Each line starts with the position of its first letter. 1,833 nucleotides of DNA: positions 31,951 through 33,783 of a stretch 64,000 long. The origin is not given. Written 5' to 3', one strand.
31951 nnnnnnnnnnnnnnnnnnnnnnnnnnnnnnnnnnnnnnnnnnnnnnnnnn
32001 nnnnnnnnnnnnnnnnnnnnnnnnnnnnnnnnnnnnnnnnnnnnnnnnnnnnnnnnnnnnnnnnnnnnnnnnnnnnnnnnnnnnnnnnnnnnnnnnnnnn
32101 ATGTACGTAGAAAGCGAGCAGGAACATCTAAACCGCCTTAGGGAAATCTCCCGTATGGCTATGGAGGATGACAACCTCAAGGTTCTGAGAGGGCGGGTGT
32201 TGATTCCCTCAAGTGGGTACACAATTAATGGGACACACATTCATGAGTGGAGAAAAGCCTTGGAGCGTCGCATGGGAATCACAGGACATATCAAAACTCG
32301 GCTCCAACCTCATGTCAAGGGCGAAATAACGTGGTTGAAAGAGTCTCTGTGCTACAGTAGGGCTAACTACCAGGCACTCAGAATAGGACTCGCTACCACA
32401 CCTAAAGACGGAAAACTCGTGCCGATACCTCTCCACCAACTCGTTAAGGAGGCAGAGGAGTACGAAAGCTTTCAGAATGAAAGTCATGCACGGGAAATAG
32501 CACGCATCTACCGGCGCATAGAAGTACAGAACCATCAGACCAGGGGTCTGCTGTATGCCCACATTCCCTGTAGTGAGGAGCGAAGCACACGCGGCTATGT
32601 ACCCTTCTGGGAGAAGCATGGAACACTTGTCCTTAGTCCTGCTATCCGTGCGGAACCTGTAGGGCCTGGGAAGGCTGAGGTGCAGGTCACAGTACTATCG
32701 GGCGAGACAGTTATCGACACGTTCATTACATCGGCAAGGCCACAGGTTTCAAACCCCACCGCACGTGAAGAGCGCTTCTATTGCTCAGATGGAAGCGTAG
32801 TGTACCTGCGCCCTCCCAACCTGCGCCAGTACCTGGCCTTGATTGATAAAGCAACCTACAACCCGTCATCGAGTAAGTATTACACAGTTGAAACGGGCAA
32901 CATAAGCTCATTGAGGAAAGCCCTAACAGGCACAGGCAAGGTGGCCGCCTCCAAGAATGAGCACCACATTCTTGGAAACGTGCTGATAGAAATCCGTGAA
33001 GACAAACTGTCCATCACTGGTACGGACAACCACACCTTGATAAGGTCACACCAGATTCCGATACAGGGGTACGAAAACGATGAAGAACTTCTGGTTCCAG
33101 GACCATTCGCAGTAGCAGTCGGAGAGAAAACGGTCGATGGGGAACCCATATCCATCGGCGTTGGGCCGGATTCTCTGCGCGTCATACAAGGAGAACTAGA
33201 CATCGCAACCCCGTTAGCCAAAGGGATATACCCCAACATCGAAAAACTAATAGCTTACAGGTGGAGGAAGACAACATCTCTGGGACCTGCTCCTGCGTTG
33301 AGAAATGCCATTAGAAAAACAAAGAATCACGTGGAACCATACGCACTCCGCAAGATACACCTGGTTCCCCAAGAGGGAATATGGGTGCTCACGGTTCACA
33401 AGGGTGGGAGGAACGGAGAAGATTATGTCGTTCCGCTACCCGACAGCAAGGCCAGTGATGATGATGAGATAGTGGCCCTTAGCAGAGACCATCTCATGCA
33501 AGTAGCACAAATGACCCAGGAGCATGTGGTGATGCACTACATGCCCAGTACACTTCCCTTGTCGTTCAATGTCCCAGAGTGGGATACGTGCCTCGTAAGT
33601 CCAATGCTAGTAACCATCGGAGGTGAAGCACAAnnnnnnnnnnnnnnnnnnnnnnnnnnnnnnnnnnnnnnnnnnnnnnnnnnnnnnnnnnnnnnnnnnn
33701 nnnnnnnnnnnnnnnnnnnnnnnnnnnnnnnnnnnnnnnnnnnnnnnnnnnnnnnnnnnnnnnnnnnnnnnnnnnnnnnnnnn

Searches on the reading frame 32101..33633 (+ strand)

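Call 14: search_protein_families(library=pfam, proteins=[window:32101-33633:+], max_evalue=0.01)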
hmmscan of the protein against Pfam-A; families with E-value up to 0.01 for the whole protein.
window:32101-33633:+ (511 aa): 2 families
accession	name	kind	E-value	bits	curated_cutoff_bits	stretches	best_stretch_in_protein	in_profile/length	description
PF00712.24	DNA_pol3_beta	-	1.3e-06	29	24.4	1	270-364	9-102/120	DNA polymerase III beta subunit, N-terminal domain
PF02767.21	DNA_pol3_beta_2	-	1.7e-06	28.7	27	1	271-379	7-116/116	DNA polymerase III beta subunit, central domain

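Call 15: search_protein_families(library=phrogs, proteins=[window:32101-33633:+], max_evalue=0.001)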
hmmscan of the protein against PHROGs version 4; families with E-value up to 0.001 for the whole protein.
window:32101-33633:+ (511 aa): 1 family
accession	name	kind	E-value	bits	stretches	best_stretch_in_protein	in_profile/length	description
phrog_947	-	DNA, RNA and nucleotide metabolism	4.2e-10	40.1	1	268-502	132-363/368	DNA polymerase processivity factor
